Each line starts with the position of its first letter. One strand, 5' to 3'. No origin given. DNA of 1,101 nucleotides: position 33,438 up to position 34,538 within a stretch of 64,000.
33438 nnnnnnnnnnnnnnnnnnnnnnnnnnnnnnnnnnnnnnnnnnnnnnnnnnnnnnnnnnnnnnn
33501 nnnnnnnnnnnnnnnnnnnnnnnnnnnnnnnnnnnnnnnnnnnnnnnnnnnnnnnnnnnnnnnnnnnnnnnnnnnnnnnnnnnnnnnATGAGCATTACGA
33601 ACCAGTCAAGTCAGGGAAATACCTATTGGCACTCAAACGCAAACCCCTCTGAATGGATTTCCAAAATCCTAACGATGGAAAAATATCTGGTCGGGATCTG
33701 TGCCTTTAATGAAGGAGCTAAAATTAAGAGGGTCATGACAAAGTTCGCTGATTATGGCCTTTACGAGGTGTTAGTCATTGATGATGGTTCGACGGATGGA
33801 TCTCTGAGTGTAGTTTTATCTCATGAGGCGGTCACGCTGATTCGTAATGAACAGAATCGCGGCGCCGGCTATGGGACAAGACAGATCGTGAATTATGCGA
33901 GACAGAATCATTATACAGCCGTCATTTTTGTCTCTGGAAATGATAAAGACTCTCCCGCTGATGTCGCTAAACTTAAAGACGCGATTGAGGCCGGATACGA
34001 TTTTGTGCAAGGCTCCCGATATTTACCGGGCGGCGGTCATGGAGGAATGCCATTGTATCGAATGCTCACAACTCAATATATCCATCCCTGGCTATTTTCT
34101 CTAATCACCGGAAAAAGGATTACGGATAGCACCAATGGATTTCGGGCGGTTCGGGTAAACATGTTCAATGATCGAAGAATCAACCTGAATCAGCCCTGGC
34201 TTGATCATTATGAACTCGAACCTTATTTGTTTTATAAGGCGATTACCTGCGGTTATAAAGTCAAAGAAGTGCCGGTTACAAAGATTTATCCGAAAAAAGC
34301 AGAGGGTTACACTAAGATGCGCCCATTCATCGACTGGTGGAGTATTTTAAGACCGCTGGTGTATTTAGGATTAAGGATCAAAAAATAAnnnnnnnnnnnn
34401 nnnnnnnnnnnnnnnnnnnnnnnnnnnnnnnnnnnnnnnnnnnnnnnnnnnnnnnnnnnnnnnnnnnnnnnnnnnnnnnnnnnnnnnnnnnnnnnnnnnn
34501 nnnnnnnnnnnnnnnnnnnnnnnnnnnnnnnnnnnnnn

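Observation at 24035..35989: Three tandem 'polyprenyl-phosphate-sugar synthase (GT2) plus GT-C membrane transferase' modules: a multi-module periplasmic glycosylation machine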

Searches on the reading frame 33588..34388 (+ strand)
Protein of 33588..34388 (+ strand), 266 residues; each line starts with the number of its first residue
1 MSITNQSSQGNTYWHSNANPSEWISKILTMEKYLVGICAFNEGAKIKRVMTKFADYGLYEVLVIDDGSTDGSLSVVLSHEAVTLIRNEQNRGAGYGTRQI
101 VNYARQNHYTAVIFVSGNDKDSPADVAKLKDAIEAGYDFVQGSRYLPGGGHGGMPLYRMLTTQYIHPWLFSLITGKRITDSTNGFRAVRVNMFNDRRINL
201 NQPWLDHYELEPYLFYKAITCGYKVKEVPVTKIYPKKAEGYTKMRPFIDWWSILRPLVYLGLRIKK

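Call 3: search_protein_families(library=pfam, proteins=[window:33588-34388:+], max_evalue=0.01)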
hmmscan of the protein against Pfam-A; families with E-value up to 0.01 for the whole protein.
window:33588-34388:+ (266 aa): 2 families
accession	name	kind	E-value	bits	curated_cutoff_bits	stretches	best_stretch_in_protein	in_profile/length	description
PF00535.33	Glycos_transf_2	-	3.2e-17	63.4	23.3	1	35-190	2-161/168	Glycosyl transferase family 2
PF13704.12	Glyco_tranf_2_4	-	8.3e-05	23.4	27.5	1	41-108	2-69/98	Glycosyl transferase family 2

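Call 6: search_protein_families(library=ncbifam, proteins=[window:33588-34388:+], max_evalue=0.01)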
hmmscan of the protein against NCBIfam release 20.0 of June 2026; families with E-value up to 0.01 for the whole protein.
window:33588-34388:+ (266 aa): 9 families
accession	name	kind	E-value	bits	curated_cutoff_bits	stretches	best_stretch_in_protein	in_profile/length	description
TIGR04182.1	glyco_TIGR04182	equivalog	1.9e-19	70.2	325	1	37-257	6-214/293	S-layer glycoprotein N-glycosyltransferase AglJ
NF041391.1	DPhHxTase_Halo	equivalog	4.9e-15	55.1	375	1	39-255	3-203/213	dolichyl-phosphate hexose transferase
NF058614.1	PPMAGASynPpgS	equivalog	1.3e-10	41.1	370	1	37-236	6-200/226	polyprenyl-phospho-N-acetylgalactosaminyl synthase PpgS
TIGR03937.1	PgaC_IcaA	equivalog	3.4e-05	23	422.3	1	31-109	45-129/407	poly-beta-1,6-N-acetyl-D-glucosamine synthase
NF047588.1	GlcsyltransPgfSStrep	equivalog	5.8e-05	22.5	500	1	48-146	25-123/308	glycosyltransferase PgfS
TIGR04283.1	glyco_like_mftF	equivalog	0.00016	21.4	182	1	37-93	5-62/221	TIGR04283 family arsenosugar biosynthesis glycosyltransferase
NF041875.1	EPS_EpsD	equivalog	0.00045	19.7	370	1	40-95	8-67/325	exopolysaccharide biosynthesis glycosyltransferase EpsD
NF007986.1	PRK10714.1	equivalog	0.00047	19.3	529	1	58-190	38-166/316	undecaprenyl-phosphate 4-deoxy-4-formamido-L-arabinose transferase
NF007482.0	PRK10073.1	equivalog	0.0034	16.4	423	1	36-104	11-84/334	glycosyltransferase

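Call 14: search_solved_structures(query=window:33675-34388:+, max_evalue=0.01)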
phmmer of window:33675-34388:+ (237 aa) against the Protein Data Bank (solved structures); distinct sequences matched with E-value up to 0.01: 1.
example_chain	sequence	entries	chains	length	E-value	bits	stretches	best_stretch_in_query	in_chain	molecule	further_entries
5mlz_A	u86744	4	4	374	3.6e-07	33.4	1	8-166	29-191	Dolichol monophosphate mannose synthase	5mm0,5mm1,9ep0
